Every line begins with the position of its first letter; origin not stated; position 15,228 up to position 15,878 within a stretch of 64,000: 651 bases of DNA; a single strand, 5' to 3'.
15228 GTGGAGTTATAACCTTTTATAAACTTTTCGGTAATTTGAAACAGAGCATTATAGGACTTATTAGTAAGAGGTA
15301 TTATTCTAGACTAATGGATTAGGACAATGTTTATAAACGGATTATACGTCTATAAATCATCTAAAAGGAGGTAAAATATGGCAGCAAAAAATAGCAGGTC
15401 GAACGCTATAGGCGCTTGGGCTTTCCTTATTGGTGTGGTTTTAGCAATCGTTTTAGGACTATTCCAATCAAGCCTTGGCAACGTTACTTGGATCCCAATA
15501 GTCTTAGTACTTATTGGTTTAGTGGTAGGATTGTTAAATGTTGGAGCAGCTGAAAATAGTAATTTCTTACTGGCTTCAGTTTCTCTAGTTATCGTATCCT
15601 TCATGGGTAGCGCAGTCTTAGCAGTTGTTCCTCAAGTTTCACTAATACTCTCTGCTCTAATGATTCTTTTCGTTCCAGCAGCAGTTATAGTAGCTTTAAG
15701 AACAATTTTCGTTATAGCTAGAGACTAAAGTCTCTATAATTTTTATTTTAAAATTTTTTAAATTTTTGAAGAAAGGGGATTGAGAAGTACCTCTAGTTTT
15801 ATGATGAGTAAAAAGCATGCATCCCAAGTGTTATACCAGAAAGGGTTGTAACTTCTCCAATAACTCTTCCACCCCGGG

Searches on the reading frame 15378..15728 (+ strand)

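Call 3: search_protein_families(library=pfam, proteins=[window:15378-15728:+], max_evalue=1)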
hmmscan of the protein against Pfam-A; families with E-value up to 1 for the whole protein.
window:15378-15728:+ (116 aa): 0 families

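Call 4: search_protein_families(library=ncbifam, proteins=[window:15378-15728:+], max_evalue=1)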
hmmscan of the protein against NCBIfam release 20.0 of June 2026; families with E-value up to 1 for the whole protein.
window:15378-15728:+ (116 aa): 1 family
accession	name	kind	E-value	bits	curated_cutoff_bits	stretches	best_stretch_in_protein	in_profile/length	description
NF008934.0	PRK12291.1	equivalog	0.32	10.2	427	1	9-76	59-126/419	apolipoprotein N-acyltransferase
